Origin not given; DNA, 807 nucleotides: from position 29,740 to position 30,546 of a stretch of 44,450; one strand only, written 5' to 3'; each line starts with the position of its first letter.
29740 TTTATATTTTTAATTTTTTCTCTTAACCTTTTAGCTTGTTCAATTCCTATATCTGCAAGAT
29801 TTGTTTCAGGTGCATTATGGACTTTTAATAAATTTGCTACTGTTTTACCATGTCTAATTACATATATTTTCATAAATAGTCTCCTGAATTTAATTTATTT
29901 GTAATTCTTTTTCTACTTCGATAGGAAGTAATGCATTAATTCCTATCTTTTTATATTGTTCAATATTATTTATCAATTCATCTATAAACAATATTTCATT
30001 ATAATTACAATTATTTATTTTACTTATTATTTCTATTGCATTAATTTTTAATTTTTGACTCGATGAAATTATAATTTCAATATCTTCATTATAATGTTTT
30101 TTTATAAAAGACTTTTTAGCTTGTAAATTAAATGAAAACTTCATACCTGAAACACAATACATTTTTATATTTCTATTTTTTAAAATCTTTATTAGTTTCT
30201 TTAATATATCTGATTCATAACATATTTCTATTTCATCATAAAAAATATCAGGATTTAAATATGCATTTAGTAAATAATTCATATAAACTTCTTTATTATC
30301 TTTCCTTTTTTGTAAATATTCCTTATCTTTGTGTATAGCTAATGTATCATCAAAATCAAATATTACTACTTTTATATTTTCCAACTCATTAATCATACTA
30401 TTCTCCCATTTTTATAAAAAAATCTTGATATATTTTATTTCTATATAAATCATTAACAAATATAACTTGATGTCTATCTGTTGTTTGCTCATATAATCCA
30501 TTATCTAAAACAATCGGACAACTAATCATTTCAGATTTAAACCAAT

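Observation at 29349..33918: Integrative-element cargo: tight four-gene operon of fused nucleotide-degrading and amine-modifying enzymes, a candidate undescribed system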

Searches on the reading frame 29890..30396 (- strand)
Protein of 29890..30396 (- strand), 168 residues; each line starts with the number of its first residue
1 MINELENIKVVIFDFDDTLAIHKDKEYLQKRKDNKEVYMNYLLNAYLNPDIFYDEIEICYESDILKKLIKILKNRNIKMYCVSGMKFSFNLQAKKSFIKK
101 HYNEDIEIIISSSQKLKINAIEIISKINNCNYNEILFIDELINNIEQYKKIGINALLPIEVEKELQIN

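Call 3: search_protein_families(library=pfam, proteins=[window:29890-30396:-], max_evalue=0.01)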
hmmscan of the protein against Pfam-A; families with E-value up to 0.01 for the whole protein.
window:29890-30396:- (168 aa): 2 families
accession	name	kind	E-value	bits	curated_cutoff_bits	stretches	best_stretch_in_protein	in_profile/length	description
PF12689.13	Acid_PPase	-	0.0014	19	27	0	101-156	97-148/169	Acid Phosphatase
PF00702.32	Hydrolase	-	0.0016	19.3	26.4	0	63-145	101-184/191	haloacid dehalogenase-like hydrolase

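Call 4: search_protein_families(library=ncbifam, proteins=[window:29890-30396:-], max_evalue=0.01)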
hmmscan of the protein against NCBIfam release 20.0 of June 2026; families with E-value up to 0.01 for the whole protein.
window:29890-30396:- (168 aa): 1 family
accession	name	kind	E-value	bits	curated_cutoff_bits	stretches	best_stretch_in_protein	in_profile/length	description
TIGR01681.1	HAD-SF-IIIC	subfamily_domain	2.4e-05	25.2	35.75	1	9-151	1-131/132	HAD-IIIC family phosphatase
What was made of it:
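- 29890..30396 (-): Small HAD-superfamily phosphatase of 168 aa. The HMM hits are weak (calls 3, 4).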

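Call 25: search_solved_structures(query=window:29890-30396:-, max_evalue=1)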
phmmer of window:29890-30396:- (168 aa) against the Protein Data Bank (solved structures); distinct sequences matched with E-value up to 1: 6.
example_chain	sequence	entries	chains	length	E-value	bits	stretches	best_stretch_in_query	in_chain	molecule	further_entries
3of5_A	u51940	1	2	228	0.011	19.3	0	115-149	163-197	Dethiobiotin synthetase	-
6sw9_8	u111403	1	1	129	0.33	14.4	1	10-86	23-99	Translation initiation factor 2 subunit beta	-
2qmu_C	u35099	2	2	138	0.4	14.2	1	10-86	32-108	Translation initiation factor 2 beta subunit | Translation initiation factor 2 subunit beta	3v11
3cw2_K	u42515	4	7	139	0.41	14.1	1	10-86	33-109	Translation initiation factor 2 subunit beta | aIF2-beta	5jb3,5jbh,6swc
7ef6_A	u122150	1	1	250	0.46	14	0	116-163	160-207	Xanthosine monophosphate phosphatase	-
2nxu_A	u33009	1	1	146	0.47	14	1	10-86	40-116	Translation initiation factor 2 beta subunit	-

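Call 29: search_protein_families(library=padloc, proteins=[window:29890-30396:-], max_evalue=0.01)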
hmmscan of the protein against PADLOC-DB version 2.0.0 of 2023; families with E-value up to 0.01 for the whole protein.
window:29890-30396:- (168 aa): 0 families

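Call 35: search_protein_families(library=phrogs, proteins=[window:29890-30396:-], max_evalue=0.001)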
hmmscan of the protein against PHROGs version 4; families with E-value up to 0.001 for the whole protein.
window:29890-30396:- (168 aa): 0 families

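Call 40: find_homologous_proteins(query=window:29890-30396:-)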
Query window:29890-30396:- (168 aa): 427 proteins with E <= 0.001 among 522 candidates; the best 120 are listed.
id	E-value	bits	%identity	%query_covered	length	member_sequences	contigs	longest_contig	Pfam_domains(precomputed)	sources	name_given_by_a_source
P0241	1.2e-88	313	90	100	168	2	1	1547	-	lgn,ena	-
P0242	4.9e-54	201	60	94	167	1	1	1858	-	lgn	-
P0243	1.9e-53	199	60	94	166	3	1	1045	PF00702.33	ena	-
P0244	2.1e-53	199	60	94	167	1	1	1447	-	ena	-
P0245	2.2e-53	199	60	94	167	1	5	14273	-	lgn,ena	-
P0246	3.4e-53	198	59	96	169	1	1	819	-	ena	-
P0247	3.8e-53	198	60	94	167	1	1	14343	-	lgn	-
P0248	4.0e-53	198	61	94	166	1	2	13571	-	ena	-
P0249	5.2e-53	197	61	94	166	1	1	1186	-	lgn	-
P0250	6.2e-53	197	59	95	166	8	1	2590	-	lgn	-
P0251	6.7e-53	197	61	94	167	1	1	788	-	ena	-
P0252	6.8e-53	197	58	95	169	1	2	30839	-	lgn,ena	-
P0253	1.0e-52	196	60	94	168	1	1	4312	PF00702.33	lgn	-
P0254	1.0e-52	196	59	95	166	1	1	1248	-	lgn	-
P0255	1.1e-52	196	59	94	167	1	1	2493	-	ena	-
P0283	8.6e-52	193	60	94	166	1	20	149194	PF00702.33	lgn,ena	-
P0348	5.8e-50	188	57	94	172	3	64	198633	-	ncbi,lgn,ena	-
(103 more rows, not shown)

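Call 41: find_encoding_contigs(protein=P0241, flank=5000, max_places=3)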
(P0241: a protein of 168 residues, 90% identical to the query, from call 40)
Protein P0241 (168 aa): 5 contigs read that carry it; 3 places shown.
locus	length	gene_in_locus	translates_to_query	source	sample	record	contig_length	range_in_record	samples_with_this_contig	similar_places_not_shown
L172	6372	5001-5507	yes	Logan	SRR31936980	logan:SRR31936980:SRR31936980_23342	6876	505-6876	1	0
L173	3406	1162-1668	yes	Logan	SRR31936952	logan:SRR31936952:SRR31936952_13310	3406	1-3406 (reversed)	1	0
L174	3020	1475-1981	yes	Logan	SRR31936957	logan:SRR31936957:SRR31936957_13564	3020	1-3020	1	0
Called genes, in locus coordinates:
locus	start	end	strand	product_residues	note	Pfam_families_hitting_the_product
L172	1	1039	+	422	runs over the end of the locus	-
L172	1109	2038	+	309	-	-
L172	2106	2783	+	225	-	-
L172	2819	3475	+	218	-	-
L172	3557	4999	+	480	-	PF06941:NT5C, PF01156:IU_nuc_hydro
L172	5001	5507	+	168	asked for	-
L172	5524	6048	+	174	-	PF00300:His_Phos_1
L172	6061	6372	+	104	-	?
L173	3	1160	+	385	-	?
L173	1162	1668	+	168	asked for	-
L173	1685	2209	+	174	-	PF00300:His_Phos_1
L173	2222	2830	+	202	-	PF01966:HD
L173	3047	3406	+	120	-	?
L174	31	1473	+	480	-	PF06941:NT5C, PF01156:IU_nuc_hydro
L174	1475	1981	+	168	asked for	-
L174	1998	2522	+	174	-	PF00300:His_Phos_1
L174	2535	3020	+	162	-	?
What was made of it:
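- NT5C-NH/HAD/HisPhos/HD in L172-L174 (call 41).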

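Call 42: find_encoding_contigs(protein=P0348, flank=6000, max_places=3)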
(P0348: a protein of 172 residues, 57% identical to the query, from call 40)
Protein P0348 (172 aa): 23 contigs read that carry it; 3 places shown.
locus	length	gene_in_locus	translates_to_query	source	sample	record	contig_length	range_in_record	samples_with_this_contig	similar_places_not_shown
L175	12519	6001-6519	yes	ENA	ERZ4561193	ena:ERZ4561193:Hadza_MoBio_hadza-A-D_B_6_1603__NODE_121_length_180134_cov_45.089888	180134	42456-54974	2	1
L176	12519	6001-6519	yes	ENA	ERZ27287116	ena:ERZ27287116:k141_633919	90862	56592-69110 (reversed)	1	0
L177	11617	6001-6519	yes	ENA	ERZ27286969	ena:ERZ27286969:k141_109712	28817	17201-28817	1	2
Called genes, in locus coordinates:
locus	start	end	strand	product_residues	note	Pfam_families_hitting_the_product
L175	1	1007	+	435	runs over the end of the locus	-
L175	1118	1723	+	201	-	PF01725:Ham1p_like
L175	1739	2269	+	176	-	-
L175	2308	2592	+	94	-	PF04193:PQ-loop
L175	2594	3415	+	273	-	PF07505:DUF5131, PF17338:GP88 (faint)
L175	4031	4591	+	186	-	PF00583:Acetyltransf_1, PF13673:Acetyltransf_10 (weak), PF13508:Acetyltransf_7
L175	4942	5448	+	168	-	-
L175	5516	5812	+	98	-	-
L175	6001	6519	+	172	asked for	-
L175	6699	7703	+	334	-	PF13310:Virulence_RhuM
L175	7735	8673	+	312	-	PF00009:GTP_EFTU (faint), PF03193:RsgA_GTPase (faint), PF01926:MMR_HSR1, PF02421:FeoB_N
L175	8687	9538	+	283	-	PF02481:DNA_processg_A (weak)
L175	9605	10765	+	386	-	PF01594:AI-2E_transport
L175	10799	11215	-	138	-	-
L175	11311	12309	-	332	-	PF00696:AA_kinase, PF22468:ACT_9 (weak)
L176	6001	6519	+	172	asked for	-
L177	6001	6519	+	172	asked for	-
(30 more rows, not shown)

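Call 43: find_encoding_contigs(protein=P0283, flank=6000, max_places=3)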
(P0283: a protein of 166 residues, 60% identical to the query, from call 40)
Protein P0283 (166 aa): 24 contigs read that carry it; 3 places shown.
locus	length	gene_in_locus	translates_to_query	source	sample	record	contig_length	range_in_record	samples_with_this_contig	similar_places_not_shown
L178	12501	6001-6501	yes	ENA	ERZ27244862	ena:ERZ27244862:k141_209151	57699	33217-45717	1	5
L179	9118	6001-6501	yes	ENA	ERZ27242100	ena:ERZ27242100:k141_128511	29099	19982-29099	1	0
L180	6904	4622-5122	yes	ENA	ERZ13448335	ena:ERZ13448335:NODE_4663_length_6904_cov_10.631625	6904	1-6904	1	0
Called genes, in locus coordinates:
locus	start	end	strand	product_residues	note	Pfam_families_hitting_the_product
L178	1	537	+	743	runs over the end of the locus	-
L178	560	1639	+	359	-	PF00990:GGDEF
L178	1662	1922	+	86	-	PF06135:IreB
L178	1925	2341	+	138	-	PF03652:RuvX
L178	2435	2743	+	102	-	PF06949:DUF1292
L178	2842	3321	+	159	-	-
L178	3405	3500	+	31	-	-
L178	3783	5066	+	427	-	-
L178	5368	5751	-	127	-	-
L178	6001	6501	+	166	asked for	PF00702:Hydrolase (faint)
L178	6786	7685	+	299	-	PF03193:RsgA_GTPase (faint), PF01926:MMR_HSR1, PF02421:FeoB_N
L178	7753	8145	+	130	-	PF00636:Ribonuclease_3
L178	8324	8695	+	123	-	-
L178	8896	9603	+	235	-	PF00690:Cation_ATPase_N, PF00122:E1-E2_ATPase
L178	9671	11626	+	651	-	PF00702:Hydrolase, PF13246:Cation_ATPase, PF12710:HAD (weak), PF00689:Cation_ATPase_C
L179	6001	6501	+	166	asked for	PF00702:Hydrolase (faint)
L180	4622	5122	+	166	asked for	PF00702:Hydrolase (faint)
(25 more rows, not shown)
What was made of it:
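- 29890..30396 (-): There are 427 homologues, which are mostly stand-alone genes (calls 40, 42, 43).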

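Call 54: predict_structure(alignment_id=A3)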
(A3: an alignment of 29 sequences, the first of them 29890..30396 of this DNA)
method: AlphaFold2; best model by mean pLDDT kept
length: 168 residues; sequences in the alignment: 29
mean_pLDDT: 91.7   pTM: 0.88
mean pLDDT of the five models: 91.7, 90.8, 90.4, 85.3, 79.7
residues with pLDDT >= 90: 136; 70-90: 26; 50-70: 6; < 50: 0
segments of 3 or more residues with pLDDT < 50: none
pLDDT, mean of each block of 10 residues (from residue 1): 75 96 92 93 96 97 95 95 84 96 95 84 96 96 94 94 78
secondary structure, 60 per line:
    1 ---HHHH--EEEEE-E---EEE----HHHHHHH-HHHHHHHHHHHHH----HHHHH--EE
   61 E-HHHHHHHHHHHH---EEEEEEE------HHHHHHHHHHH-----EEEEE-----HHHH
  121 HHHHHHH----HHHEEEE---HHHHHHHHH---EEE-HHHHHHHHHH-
elements in order: H4-7 E10-14 E20-22 H27-33 H35-47 H52-56 E59-61 H63-74 E78-84 H91-101 E107-111 H117-127 E135-138 H142-150 E154-156 H158-167
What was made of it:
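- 29890..30396 (-): The AlphaFold model has pLDDT 91.7 (call 54).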

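Call 59: fold_search(model_id=the predicted structure, library=pdb)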
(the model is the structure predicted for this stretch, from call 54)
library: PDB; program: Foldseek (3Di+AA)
matches with E <= 10: 1101; with E <= 0.001: 63
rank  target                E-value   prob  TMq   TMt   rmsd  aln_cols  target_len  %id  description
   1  4dcc                  1.3e-05  1.00  0.55  0.47   7.0       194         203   14  Crystal structure of had family enzyme bt-2542 from bacteroides thetaiotaomicron (target efi-501088) (released 2012-02-22)
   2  4dfd_B                1.3e-05  1.00  0.52  0.45   9.1       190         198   17  Crystal structure of had family enzyme bt-2542 (target efi-501088) from bacteroides thetaiotaomicron, magnesium comple (released 2012-02-01)
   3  7ef6                  1.8e-05  1.00  0.49  0.37   8.1       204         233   17  Crystal Structure of Xanthosine monophosphate phosphatase in the unliganded state (released 2021-11-03)
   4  4f72_A                1.9e-05  1.00  0.54  0.47   6.5       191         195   14  Crystal structure of had family enzyme bt-2542 (target efi-501088) from Bacteroides thetaiotaomicron, asp12ala mutant, (released 2012-06-20)
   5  4dfd_A                3.1e-05  1.00  0.56  0.47   6.4       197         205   13  Crystal structure of had family enzyme bt-2542 (target efi-501088) from bacteroides thetaiotaomicron, magnesium comple (released 2012-02-01)
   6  4f71_A                3.3e-05  1.00  0.55  0.48   6.8       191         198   14  Crystal structure of had family enzyme bt-2542 (target efi-501088) from Bacteroides thetaiotaomicron, wild-type protei (released 2012-06-20)
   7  7ef7                  3.7e-05  1.00  0.55  0.41   7.4       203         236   17  Crystal Structure of Xanthosine monophosphate phosphatase complex with XMP (released 2021-11-03)
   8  4f71_B                4.0e-05  1.00  0.51  0.45   8.7       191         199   16  Crystal structure of had family enzyme bt-2542 (target efi-501088) from Bacteroides thetaiotaomicron, wild-type protei (released 2012-06-20)
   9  4f72_B                4.8e-05  1.00  0.51  0.44   8.8       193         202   16  Crystal structure of had family enzyme bt-2542 (target efi-501088) from Bacteroides thetaiotaomicron, asp12ala mutant, (released 2012-06-20)
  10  3cnh_B                7.4e-05  1.00  0.62  0.53   6.9       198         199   12  Crystal structure of predicted hydrolase of haloacid dehalogenase-like superfamily (NP_295428.1) from Deinococcus radi (released 2008-04-08)
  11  5akl                  7.4e-05  1.00  0.58  0.21   8.4       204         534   12  ligand complex structure of soluble epoxide hydrolase (released 2015-05-13)
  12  2nyv                  8.4e-05  1.00  0.59  0.47   7.1       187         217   14  X-ray crystal structure of a phosphoglycolate phosphatase from Aquifex aeolicus (released 2006-12-05)
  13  1l7o_B                8.4e-05  1.00  0.56  0.47   7.9       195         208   20  CRYSTAL STRUCTURE OF PHOSPHOSERINE PHOSPHATASE IN APO FORM (released 2002-06-19)
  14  2i6x                  8.4e-05  1.00  0.53  0.45   8.0       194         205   14  The structure of a predicted HAD-like family hydrolase from Porphyromonas gingivalis. (released 2006-10-10)
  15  3cnh_A                9.5e-05  1.00  0.61  0.53   7.5       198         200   12  Crystal structure of predicted hydrolase of haloacid dehalogenase-like superfamily (NP_295428.1) from Deinococcus radi (released 2008-04-08)
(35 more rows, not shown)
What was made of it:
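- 29890..30396 (-): All listed Foldseek matches are HAD-superfamily proteins, with probability 1.00 (call 59).
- Checked: All 50 listed Foldseek PDB matches are HAD-superfamily phosphatases or proteins containing a HAD-like domain (call 59).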

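Call 98: search_protein_families(library=pfam, proteins=[L172:1109-2038:+, L172:2106-2783:+, L172:2819-3475:+], max_evalue=0.001)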
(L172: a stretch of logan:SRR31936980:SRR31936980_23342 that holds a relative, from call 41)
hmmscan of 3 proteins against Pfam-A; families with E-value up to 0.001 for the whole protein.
L172:1109-2038:+ (309 aa): 0 families

L172:2106-2783:+ (225 aa): 0 families

L172:2819-3475:+ (218 aa): 0 families

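Call 100: search_protein_families(library=ncbifam, proteins=[L173:2222-2830:+], max_evalue=0.001)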
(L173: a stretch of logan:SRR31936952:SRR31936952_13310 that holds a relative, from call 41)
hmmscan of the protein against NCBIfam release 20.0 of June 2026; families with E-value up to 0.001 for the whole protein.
L173:2222-2830:+ (202 aa): 11 families
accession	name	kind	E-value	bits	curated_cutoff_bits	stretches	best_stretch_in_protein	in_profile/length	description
TIGR00277.1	HDIG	domain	1.6e-09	37.5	27.6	1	25-96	6-81/84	HDIG domain-containing metalloprotein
TIGR03319.1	RNase_Y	equivalog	4.7e-08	32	454.35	1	25-84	331-388/514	ribonuclease Y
NF009344.0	PRK12705.1-1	equivalog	1.7e-06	26.9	831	1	25-91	389-453/572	hypothetical protein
NF005519.0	PRK07152.1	equivalog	3.5e-06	26.2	315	1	24-148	197-310/361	nicotinate-nucleotide adenylyltransferase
NF045665.1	NTPtran_DVU1551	equivalog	7.5e-06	25.2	315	1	4-99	200-290/359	DVU_1551 family NTP transferase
NF002328.0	PRK01286.1-3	equivalog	6.9e-05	22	467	1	19-62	70-114/404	deoxyguanosinetriphosphate triphosphohydrolase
NF002330.0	PRK01286.1-5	equivalog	0.00014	21.1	511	0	17-76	55-115/384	deoxyguanosinetriphosphate triphosphohydrolase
TIGR00295.1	TIGR00295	hypoth_equivalog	0.00022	21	172.35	1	25-96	15-87/164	TIGR00295 family protein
NF000997.0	PRK00106.1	equivalog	0.00035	19.2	937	1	25-69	352-396/535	ribonuclease Y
NF002327.0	PRK01286.1-2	equivalog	0.00036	19.7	393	0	21-61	73-113/345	deoxyguanosinetriphosphate triphosphohydrolase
NF009347.0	PRK12705.1-4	equivalog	0.00036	19.3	579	1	25-67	286-328/473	hypothetical protein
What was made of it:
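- The HD partner weakly resembles the HD domain of NadD-HD fusions (NF005519, E about 1e-6; call 100).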
